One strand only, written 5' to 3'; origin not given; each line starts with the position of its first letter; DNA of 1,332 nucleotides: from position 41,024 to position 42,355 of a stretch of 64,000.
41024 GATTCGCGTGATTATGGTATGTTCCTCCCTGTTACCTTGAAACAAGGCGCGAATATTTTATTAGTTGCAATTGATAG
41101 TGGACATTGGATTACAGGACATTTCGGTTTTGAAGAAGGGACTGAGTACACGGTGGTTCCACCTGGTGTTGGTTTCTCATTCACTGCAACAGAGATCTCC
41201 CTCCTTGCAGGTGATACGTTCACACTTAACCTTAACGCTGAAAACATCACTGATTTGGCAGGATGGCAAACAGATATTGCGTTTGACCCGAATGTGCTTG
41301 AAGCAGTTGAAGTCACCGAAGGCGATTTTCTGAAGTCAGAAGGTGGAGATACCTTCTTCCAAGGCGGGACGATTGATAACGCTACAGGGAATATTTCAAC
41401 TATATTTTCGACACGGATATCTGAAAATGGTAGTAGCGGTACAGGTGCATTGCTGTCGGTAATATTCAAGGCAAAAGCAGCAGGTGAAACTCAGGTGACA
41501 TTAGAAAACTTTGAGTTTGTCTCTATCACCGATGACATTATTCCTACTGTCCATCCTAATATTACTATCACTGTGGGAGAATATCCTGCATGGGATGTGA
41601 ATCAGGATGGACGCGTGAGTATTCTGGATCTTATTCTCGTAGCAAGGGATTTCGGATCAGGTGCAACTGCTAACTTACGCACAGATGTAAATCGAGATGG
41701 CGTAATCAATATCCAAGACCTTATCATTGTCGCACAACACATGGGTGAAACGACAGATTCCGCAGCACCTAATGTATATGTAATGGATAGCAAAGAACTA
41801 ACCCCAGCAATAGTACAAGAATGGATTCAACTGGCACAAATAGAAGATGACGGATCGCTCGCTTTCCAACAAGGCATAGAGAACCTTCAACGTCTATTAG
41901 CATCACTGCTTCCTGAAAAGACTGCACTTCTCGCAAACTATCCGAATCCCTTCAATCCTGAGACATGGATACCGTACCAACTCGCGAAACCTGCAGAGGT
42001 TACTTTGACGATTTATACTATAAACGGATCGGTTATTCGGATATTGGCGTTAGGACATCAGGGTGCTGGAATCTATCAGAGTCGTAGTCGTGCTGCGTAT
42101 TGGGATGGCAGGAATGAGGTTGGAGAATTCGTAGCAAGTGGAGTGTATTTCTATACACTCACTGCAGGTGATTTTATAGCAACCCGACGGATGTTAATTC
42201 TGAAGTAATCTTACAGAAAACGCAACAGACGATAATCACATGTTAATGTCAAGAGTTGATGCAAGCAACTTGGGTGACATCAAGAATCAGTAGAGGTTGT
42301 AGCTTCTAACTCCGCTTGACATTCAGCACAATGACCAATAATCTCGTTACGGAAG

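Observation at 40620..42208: Cohesin and dockerin on the same polypeptide, followed by a T9SS-type tail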

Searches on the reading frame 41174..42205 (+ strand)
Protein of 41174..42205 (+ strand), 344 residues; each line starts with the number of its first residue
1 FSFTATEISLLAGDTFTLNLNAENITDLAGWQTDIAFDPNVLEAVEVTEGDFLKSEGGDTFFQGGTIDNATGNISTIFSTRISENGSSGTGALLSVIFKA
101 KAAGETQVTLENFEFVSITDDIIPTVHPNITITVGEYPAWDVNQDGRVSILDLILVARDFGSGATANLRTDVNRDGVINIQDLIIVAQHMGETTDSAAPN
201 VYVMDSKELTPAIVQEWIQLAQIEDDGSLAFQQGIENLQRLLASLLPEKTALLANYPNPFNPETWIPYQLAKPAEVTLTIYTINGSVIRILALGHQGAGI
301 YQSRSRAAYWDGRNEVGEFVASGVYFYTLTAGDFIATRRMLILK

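Call 28: find_related_loci(query=window:41174-42205:+, collection=genome_contigs, flank=3000)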
Query window:41174-42205:+ (344 aa) in genome_contigs; peptide patterns used: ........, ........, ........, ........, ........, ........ (x = any residue, [..] = any of these).
600 stretches matched a pattern (row limit reached: there are more); 593 encode a relative of the query (tblastn E <= 1e-3); the best 80 are kept; 80 distinct loci.
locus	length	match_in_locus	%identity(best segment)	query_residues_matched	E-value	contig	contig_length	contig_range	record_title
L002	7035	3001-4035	77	1-344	2e-179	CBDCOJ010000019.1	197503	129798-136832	MAG: Candidatus Poribacteria bacterium isolate dbd3b75f-bfae-4d18-bb17-8f704a16f2b4 genome assembly, contig: contig_19,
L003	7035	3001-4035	74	1-344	1e-175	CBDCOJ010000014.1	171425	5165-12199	MAG: Candidatus Poribacteria bacterium isolate dbd3b75f-bfae-4d18-bb17-8f704a16f2b4 genome assembly, contig: contig_14,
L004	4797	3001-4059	71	1-344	7e-170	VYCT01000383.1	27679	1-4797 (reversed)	MAG: Candidatus Poribacteria bacterium isolate SB0675_bin_22 NODE_774_length_27679_cov_12.278671, whole genome shotgun s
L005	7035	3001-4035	72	1-344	6e-168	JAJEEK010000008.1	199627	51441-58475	MAG: Candidatus Poribacteria bacterium isolate p16x34bins.28 k141_167458, whole genome shotgun sequence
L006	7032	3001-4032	72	1-344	6e-167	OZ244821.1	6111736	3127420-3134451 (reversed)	MAG: Candidatus Poribacteria bacterium isolate f8e195d4-717b-4ac2-aaf5-fcbd41c48ae0 genome assembly, chromosome: 1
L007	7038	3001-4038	71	1-344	2e-163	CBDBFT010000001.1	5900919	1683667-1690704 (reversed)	MAG: Candidatus Poribacteria bacterium isolate 1793e3cd-57e7-4349-b6cf-f1c25c3b8095 genome assembly, contig: contig_1, w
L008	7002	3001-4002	74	1-332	2e-162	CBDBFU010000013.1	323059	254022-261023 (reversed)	MAG: Candidatus Poribacteria bacterium isolate 0db8f60b-b66d-466f-879a-884326031337 genome assembly, contig: contig_13,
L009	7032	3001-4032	78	1-344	1e-177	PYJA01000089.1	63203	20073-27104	MAG: Candidatus Poribacteria bacterium isolate PCPOR2a Ga0207197_1089, whole genome shotgun sequence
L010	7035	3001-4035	69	1-344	5e-152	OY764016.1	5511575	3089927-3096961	MAG: Candidatus Poribacteria bacterium isolate 9fae2ea3-c9b7-404b-9456-b4c0b6541956 genome assembly, chromosome: 1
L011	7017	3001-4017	66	1-344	2e-142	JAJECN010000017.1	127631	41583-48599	MAG: Candidatus Poribacteria bacterium isolate jk18xAbins.24 k141_1017902, whole genome shotgun sequence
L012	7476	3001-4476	65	1-344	2e-141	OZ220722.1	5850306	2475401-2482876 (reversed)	MAG: Candidatus Poribacteria bacterium isolate 09e4b887-e8cc-4912-b364-6afc626817b5 genome assembly, chromosome: 1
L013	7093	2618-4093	64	1-344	4e-141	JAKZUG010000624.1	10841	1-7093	MAG: Candidatus Poribacteria bacterium isolate Langseth_MAG_00079 Langseth_MAG_00079_000000000624, whole genome shotgun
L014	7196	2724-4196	63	1-344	8e-140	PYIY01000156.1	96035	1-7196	MAG: Candidatus Poribacteria bacterium isolate PCPOR4 Ga0207198_1156, whole genome shotgun sequence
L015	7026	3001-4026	63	2-344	1e-139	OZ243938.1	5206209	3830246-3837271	MAG: Candidatus Poribacteria bacterium isolate 1d27aecb-7b08-4092-90e4-ddfc7d8e693b genome assembly, chromosome: 1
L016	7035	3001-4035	61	1-344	2e-139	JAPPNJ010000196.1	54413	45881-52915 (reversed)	MAG: Candidatus Poribacteria bacterium isolate RHO3_bin_69 NODE_1364_length_54413_cov_17.494720, whole genome shotgun se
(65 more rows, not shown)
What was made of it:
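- At least 593 genomic matches; 77 of the best 80 loci are labelled Poribacteria and 3 'uncultured bacterium', with up to 3 loci per assembly among those 80 (call 28).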

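Call 31: search_solved_structures(query=window:41174-42205:+, max_evalue=1, show_alignments=3)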
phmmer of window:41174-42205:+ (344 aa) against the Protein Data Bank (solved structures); distinct sequences matched with E-value up to 1: 37.
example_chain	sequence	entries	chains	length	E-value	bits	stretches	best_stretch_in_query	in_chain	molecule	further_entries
2y3n_B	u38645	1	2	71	5.9e-08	35.6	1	141-195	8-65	CELLULOSOMAL FAMILY-48 PROCESSIVE GLYCOSIDE HYDROLASE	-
3kcp_A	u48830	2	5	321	8.8e-08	35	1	130-195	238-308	Cellulosomal-scaffolding protein A | Cellulosome anchoring protein cohesin region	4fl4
4wi0_B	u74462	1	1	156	3.3e-06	29.8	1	114-194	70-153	Cellulosomal scaffoldin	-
4u3s_B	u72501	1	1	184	4.7e-06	29.3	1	114-193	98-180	Cellulosomal scaffoldin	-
3l8q_A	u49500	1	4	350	1e-05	28.2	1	11-85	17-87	Cellulosomal scaffoldin adaptor protein B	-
2b59_B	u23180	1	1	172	1.2e-05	28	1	127-195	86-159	Cellulosomal scaffolding protein A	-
5g5d_B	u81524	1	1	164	5.3e-05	25.8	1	136-195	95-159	CELLULOSOMAL-SCAFFOLDING PROTEIN A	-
5g5d_A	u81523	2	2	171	0.00016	24.3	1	10-51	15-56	CELLULOSOME ANCHORING PROTEIN COHESIN REGION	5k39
4fl4_A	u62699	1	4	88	0.0098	18.4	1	140-190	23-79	Glycoside hydrolase family 9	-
5lxv_B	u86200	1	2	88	0.011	18.2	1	140-189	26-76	Carbohydrate-binding protein WP_009985128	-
1zv9_A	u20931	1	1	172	0.011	18.2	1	11-96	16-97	Cellulosomal scaffoldin adaptor protein B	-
1qzn_A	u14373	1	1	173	0.011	18.2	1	11-96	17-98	cellulosomal scaffoldin adaptor protein B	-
3f2l_A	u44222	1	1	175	0.012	18.2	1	11-96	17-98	Cellulosomal scaffoldin adaptor protein B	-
3bwz_A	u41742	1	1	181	0.013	18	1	11-96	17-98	Cellulosomal scaffoldin adaptor protein B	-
7eh9_A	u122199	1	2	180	0.017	17.6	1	266-333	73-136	Basal-body rod modification protein FlgD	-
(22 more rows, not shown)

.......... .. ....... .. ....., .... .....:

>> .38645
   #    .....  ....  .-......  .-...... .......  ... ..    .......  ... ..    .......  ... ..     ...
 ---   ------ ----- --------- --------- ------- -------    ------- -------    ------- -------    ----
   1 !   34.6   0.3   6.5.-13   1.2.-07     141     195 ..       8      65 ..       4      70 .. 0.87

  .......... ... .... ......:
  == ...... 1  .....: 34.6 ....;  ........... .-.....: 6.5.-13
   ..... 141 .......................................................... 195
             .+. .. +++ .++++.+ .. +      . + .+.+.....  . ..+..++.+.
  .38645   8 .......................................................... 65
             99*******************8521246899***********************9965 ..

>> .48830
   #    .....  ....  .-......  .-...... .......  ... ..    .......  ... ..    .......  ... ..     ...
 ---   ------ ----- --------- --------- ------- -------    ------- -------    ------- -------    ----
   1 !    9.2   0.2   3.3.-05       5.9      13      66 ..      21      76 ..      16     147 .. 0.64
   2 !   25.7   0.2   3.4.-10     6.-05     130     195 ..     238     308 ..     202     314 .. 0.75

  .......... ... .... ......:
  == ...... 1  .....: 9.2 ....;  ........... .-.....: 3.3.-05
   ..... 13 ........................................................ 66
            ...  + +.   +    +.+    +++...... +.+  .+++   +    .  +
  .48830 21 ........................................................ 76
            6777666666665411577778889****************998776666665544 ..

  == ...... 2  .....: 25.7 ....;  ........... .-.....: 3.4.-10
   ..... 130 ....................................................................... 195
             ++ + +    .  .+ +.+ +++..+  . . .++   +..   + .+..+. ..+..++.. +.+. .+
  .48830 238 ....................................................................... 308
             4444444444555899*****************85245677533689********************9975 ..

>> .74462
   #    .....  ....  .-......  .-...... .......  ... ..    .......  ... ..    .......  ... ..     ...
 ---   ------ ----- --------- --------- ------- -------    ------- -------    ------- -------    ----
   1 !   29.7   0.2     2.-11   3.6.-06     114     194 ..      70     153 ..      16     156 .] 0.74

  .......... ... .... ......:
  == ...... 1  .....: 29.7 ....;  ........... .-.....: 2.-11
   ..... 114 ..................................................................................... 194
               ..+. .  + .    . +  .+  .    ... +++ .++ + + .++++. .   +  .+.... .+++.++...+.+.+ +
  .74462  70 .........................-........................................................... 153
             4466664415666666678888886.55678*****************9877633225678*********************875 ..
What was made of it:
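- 41171..41578 (+): Cohesin module (res 1671-1806). Closest by sequence are the type II cohesins 3l8q and 5g5d_A (call 31).
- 41594..41752 (+): Dockerin (res 1812-1864): two calcium-loop plus helix repeats (loops 41594..41629 and 41684..41719). Best PDB matches are the 2y3n_B dockerin (5.9e-8) and the CipA type II X-dockerin 3kcp_A (call 31).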

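Call 46: search_protein_representatives(protein=window:41174-42205:+)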
Query: 344 residues. Proteins with E-value up to 0.001 (for the whole library): 195757; up to 1e-10: 39190; up to 1e-30: 4007. The best 150 are listed.
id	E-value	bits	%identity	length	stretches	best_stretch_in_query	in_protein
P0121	1.2e-168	576.9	60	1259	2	5-344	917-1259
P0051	1.4e-168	576.6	76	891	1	1-344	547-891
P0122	3.5e-166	568.7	51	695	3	2-344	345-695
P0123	1.8e-164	563.1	74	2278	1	1-344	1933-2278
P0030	5.0e-164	561.6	60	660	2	4-344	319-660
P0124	2.5e-160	549.5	58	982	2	8-344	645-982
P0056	2.2e-153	526.7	71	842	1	7-344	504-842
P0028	5.6e-147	505.6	68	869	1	1-344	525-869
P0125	7.6e-141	485.5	66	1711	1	8-344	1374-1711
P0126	1.6e-139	481.2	65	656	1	2-344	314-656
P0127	1.5e-131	454.9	63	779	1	4-344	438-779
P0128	7.1e-130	449.4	63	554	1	1-344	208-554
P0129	1.6e-129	448.2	62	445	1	3-344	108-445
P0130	2.1e-129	447.9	63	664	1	4-344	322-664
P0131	4.3e-128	443.6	62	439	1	4-344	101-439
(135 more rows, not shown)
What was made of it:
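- Closest known: Non-cellulosomal cohesin-dockerin proteins: Archaeoglobus fulgidus cohesin. Different: The expansion is far larger, at thousands of clusters (call 46).
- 4,007 50%-identity clusters at E≤1e-30 (call 46).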

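Call 64: search_protein_families(library=pfam, alignment_id=A3, max_evalue=0.0001)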
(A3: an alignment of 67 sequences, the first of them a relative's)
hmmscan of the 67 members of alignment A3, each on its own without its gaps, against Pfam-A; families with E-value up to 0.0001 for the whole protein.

A. member 1, P0121 (1259 aa): 8 families
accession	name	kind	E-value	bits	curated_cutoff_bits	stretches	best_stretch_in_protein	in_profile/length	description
PF12799.13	LRR_4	-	4.3e-35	119.4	27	3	529-569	2-43/44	Leucine Rich repeats (2 copies)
PF00963.24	Cohesin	-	9.8e-23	81.3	24.1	2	923-1030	10-122/139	Cohesin domain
PF13855.12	LRR_8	-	3.5e-16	59.1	27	3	485-540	2-61/61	Leucine rich repeat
PF00404.24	Dockerin_1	-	7.5e-13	48.9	22.9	1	1055-1104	3-56/57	Dockerin type I domain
PF23952.1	LRR_EndoS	-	1.7e-09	38.4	27.9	0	466-560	27-116/116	Endo-beta-N-acetylglucosaminidase EndoS LRR domain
PF14580.12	LRR_9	-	2e-09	37.7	30.5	0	468-563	25-126/175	Leucine-rich repeat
PF13860.13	FlgD_ig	-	2.3e-09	37.5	27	1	1183-1246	16-75/79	FlgD Ig-like domain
PF23598.1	LRR_14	-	6.4e-06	25.6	40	1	452-557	12-146/353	Leucine-rich repeat region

B. families by the number of members that match (of 67 scanned): 119 families (the first 25 are shown)
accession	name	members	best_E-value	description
PF00404.24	Dockerin_1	66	1.5e-18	Dockerin type I domain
PF13860.13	FlgD_ig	65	1.7e-16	FlgD Ig-like domain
PF00963.24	Cohesin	47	2.4e-31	Cohesin domain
PF18962.6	Por_Secre_tail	30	1.3e-08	Secretion system C-terminal sorting domain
PF12799.13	LRR_4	15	1.4e-67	Leucine Rich repeats (2 copies)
PF13855.12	LRR_8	15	1.8e-26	Leucine rich repeat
PF23952.1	LRR_EndoS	12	1.4e-14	Endo-beta-N-acetylglucosaminidase EndoS LRR domain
PF23598.1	LRR_14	11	9.8e-13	Leucine-rich repeat region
PF14580.12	LRR_9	10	1e-09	Leucine-rich repeat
PF25173.1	Beta-prop_WDR3_1st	9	5.2e-151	WDR3 first beta-propeller domain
PF24814.1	WD40_Prp19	9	1.7e-146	Prp19 WD40 domain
PF00400.38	WD40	9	9.2e-146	WD domain, G-beta repeat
PF25174.1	Beta-prop_THOC3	9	9e-143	THOC3 beta-propeller domain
PF24807.1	WD40_CDC20-Fz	9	7.5e-99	CDC20/Fizzy WD40 domain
PF25391.1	WD40_Gbeta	9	1.9e-97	G protein beta WD-40 repeat protein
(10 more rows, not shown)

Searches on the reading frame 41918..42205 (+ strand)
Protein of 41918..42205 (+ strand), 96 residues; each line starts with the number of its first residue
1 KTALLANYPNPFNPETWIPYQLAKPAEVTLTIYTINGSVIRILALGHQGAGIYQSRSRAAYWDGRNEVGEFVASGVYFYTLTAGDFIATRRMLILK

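Call 78: search_solved_structures(query=A4, max_evalue=10, show_alignments=2)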
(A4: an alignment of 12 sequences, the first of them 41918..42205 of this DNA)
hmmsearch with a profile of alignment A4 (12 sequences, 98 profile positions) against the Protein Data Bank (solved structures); distinct sequences matched with E-value up to 10: 16.
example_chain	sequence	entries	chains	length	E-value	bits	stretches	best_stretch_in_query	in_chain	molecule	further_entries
3osv_A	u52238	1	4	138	6.9e-06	29.7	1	26-84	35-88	Flagellar basal-body rod modification protein FlgD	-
7eh9_A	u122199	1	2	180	4.7e-05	27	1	23-87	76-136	Basal-body rod modification protein FlgD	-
7bhq_A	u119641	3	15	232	6.9e-05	26.5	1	23-87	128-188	Basal-body rod modification protein FlgD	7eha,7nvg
1xf1_A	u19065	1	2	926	0.018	18.7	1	54-85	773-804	C5a peptidase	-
8bty_A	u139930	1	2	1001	0.022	18.5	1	54-85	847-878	C5a peptidase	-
3c12_A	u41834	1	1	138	0.026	18.2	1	29-88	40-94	Flagellar protein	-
8glj_D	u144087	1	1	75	0.033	17.9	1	72-95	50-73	Por secretion system C-terminal sorting domain-containing protein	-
3eif_A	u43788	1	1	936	0.079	16.7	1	54-85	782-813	C5a peptidase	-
7yzx_A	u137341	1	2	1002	0.097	16.4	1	54-85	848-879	C5a peptidase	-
7bj3_A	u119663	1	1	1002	0.097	16.4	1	54-85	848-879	C5a peptidase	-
6za2_A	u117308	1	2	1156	0.25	15.1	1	10-86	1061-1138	Por secretion system protein porU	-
2h0e_A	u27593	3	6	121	0.52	14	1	33-94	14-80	Transthyretin-like protein pucM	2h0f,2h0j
2kl2_A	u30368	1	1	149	0.62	13.8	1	17-85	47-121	AIG2-like domain-containing protein 1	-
1vkb_A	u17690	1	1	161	0.74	13.6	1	17-85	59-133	hypothetical protein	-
5m11_A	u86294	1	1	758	1.6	12.5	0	10-83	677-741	Immunoreactive 84kD antigen PG93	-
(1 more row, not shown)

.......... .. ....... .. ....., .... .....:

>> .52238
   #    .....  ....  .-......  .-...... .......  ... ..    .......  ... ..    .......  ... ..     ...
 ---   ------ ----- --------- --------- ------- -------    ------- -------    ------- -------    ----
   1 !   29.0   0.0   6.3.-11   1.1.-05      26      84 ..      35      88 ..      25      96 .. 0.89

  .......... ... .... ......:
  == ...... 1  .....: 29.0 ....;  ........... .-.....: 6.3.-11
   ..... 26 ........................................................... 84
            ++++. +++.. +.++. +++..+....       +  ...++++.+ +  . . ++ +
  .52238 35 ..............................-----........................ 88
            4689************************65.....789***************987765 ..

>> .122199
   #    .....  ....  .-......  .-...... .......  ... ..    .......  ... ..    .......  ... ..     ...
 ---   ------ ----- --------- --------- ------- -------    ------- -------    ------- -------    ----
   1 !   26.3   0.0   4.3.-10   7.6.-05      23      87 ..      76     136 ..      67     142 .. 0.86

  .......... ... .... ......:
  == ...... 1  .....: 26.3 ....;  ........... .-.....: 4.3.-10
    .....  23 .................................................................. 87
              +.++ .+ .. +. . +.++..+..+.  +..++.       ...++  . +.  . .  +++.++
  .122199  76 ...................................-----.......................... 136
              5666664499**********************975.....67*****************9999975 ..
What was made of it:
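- On T9SS type A cargo (NCBIfam TIGR04183 / Pfam PF18962): The profile of the domain matches FlgD Ig domains better than solved T9SS sorting domains (call 78).
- The sorting-domain profile matches FlgD Ig domains (6.9e-6) better than solved T9SS sorting domains (0.03-1.6) (call 78).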
